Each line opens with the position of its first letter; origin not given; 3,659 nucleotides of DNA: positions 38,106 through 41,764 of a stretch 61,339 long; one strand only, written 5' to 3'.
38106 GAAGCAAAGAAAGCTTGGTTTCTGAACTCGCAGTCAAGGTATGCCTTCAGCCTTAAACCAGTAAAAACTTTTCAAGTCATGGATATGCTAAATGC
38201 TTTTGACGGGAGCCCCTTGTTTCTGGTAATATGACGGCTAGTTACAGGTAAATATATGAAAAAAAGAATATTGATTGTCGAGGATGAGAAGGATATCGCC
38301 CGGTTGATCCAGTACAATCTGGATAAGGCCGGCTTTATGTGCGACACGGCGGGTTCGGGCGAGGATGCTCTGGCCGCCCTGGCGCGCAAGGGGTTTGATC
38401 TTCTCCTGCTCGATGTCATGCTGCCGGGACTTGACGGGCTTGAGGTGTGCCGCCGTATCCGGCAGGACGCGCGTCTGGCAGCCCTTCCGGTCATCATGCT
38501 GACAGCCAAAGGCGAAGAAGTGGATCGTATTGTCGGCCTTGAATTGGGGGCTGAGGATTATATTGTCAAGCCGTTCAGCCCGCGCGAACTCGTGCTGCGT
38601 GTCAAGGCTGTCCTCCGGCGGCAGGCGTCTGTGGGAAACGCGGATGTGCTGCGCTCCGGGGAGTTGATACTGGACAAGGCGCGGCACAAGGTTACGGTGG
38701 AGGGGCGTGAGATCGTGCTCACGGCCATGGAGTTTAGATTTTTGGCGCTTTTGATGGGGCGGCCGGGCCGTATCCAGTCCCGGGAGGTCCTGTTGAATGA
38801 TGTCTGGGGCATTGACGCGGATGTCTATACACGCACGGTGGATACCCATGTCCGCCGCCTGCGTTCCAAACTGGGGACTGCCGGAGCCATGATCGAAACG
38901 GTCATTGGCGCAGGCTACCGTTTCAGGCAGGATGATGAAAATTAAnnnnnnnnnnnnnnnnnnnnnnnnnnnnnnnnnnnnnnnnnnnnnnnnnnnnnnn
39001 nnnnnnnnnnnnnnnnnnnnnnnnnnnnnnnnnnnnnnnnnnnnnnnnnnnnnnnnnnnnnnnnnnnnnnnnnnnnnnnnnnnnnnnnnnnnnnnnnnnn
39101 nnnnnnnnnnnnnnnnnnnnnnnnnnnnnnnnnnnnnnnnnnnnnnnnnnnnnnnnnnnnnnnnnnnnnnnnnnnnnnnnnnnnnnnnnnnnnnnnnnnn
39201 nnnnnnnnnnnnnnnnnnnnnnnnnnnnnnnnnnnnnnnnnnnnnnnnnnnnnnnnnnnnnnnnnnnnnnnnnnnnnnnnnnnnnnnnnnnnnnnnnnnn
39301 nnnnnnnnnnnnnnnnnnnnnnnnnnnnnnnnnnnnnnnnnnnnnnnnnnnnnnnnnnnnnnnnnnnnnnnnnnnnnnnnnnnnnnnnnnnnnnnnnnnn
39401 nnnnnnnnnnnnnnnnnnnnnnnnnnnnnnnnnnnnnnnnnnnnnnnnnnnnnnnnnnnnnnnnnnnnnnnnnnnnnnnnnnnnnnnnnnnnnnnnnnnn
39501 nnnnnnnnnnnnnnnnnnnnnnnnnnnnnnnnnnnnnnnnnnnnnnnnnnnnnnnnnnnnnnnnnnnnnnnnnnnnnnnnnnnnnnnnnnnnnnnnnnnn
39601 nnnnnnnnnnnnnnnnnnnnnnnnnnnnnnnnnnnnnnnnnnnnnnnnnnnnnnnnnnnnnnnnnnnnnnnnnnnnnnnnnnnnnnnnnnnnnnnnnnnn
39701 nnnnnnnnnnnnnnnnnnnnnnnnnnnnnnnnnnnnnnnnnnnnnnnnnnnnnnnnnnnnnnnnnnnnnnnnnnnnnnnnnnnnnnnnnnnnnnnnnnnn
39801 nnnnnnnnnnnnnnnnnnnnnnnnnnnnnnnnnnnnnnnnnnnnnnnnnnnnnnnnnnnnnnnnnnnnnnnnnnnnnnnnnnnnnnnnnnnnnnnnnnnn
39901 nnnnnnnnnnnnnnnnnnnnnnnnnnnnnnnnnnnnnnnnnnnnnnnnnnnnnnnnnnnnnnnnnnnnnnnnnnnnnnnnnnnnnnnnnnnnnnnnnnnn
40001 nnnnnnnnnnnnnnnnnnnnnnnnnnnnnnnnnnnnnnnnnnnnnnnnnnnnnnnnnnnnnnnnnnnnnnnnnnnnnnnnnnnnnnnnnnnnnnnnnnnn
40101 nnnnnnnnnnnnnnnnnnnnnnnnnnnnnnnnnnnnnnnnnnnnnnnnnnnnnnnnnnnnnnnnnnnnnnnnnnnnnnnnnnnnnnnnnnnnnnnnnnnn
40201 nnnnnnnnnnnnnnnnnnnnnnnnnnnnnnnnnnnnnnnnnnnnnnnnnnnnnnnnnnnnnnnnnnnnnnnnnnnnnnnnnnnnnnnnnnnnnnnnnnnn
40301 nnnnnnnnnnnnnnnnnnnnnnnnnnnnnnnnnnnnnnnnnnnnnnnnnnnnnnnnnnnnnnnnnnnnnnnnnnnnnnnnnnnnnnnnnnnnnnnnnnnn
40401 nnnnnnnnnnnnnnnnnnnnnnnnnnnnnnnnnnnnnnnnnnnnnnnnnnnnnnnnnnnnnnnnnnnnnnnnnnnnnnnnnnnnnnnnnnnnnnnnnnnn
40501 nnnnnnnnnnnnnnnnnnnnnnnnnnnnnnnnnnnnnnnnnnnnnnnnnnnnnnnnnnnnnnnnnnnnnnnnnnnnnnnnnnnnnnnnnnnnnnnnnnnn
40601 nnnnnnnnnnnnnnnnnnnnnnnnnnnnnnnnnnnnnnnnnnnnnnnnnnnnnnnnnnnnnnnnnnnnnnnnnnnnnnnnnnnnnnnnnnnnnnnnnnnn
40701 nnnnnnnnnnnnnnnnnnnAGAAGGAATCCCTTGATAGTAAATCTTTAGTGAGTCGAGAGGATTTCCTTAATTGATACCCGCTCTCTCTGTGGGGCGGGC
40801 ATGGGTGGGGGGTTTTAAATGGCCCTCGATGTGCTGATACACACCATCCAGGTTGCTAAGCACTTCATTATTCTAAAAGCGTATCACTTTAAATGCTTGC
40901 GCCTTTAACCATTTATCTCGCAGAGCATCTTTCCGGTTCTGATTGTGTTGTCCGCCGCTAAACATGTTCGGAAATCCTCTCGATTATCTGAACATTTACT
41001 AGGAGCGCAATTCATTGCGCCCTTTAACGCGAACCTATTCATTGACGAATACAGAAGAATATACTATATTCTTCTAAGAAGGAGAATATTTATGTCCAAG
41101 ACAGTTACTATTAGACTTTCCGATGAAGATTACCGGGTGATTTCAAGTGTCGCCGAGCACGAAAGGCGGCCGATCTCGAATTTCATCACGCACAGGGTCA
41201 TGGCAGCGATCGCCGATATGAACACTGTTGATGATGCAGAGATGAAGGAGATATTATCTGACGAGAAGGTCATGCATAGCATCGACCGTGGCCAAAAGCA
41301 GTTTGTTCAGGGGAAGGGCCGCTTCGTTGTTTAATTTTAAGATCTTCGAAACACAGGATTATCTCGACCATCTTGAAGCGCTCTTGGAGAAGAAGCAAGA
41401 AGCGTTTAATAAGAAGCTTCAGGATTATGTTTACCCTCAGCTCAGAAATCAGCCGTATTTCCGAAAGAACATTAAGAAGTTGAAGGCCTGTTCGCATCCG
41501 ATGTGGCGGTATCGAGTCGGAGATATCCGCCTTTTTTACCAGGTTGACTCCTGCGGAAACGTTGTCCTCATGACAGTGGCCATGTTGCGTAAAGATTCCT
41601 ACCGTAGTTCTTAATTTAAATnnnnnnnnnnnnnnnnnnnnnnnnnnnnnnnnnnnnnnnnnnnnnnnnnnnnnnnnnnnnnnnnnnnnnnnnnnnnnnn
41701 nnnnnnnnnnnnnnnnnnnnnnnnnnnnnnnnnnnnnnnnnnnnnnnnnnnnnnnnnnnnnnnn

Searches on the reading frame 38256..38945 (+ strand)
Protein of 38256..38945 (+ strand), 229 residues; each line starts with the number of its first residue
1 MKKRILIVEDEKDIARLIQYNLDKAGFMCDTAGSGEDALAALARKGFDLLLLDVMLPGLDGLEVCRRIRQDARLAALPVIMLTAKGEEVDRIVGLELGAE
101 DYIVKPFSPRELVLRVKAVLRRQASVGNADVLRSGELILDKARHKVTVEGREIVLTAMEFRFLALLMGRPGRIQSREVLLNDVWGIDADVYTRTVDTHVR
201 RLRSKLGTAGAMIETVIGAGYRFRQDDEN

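Call 29: find_encoding_contigs(protein=window:38256-38945:+, flank=5000, max_places=10)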
Protein window:38256-38945:+ (229 aa): 18 contigs read that carry it; 7 places shown.
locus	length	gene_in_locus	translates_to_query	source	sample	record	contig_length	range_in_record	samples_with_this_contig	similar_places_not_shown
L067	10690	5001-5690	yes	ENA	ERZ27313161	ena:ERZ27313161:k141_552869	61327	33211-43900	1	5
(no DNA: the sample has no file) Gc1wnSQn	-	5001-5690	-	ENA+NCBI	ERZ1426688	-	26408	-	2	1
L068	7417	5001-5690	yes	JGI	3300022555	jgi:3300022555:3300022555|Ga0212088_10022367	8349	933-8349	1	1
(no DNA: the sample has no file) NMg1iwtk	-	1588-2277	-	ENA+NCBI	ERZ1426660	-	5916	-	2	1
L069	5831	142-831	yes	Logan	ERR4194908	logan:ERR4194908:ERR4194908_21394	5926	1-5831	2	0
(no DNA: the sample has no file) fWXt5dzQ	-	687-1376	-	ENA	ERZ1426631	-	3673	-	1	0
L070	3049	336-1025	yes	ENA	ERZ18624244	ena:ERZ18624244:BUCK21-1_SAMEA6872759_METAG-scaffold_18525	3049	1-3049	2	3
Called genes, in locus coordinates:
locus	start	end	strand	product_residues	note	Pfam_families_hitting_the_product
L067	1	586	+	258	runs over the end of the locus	PF00072:Response_reg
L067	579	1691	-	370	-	PF02684:LpxB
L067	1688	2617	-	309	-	PF01408:GFO_IDH_MocA, PF22725:GFO_IDH_MocA_C3, PF02894:GFO_IDH_MocA_C (faint)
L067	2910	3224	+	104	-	PF02001:DUF134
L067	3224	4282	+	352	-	PF01758:SBF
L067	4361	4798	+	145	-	PF01451:LMWPc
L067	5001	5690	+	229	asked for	PF00072:Response_reg, PF00486:Trans_reg_C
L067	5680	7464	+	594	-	PF00672:HAMP, PF00989:PAS (faint), PF08448:PAS_4 (weak), PF00512:HisKA, PF02518:HATPase_c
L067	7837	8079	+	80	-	PF19807:DUF6290 (weak)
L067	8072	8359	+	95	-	-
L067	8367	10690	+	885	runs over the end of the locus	PF12419:DUF3670, PF04851:ResIII (weak), PF00176:SNF2-rel_dom, PF00271:Helicase_C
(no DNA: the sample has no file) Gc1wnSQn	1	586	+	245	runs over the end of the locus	?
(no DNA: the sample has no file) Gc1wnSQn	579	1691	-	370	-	PF02684:LpxB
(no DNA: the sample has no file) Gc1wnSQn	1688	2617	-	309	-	PF01408:GFO_IDH_MocA, PF22725:GFO_IDH_MocA_C3, PF02894:GFO_IDH_MocA_C (faint)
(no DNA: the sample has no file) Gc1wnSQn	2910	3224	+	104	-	PF02001:DUF134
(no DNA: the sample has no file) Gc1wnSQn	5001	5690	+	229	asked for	PF00072:Response_reg, PF00486:Trans_reg_C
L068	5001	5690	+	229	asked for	PF00072:Response_reg, PF00486:Trans_reg_C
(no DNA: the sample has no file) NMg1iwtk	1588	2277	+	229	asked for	PF00072:Response_reg, PF00486:Trans_reg_C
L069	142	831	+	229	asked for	PF00072:Response_reg, PF00486:Trans_reg_C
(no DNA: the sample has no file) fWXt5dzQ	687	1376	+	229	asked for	PF00072:Response_reg, PF00486:Trans_reg_C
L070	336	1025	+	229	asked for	PF00072:Response_reg, PF00486:Trans_reg_C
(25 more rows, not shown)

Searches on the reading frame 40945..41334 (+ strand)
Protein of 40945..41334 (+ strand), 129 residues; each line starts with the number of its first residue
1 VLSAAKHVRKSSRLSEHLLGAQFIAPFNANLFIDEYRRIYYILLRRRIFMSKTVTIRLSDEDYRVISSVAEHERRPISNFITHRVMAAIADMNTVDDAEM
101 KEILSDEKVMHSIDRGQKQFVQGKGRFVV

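Call 23: search_protein_families(library=pfam, proteins=[window:40945-41334:+])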
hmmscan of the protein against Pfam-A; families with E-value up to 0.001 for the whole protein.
window:40945-41334:+ (129 aa): 1 family
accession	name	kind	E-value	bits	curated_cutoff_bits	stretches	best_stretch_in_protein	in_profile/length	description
PF19807.5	DUF6290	-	3.5e-05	24.4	27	1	52-114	2-66/72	Family of unknown function (DUF6290)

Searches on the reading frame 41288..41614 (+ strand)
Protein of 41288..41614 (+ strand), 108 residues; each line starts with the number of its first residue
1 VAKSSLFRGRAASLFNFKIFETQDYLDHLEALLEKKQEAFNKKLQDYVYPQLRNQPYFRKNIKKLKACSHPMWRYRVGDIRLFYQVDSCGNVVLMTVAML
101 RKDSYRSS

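Call 23: search_protein_families(library=pfam, proteins=[window:41288-41614:+])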
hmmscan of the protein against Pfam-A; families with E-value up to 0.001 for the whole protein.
window:41288-41614:+ (108 aa): 1 family
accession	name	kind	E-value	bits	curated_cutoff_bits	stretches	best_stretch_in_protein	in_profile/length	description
PF05016.21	ParE_toxin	-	0.00051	21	23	1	29-97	11-82/89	ParE toxin of type II toxin-antitoxin system, parDE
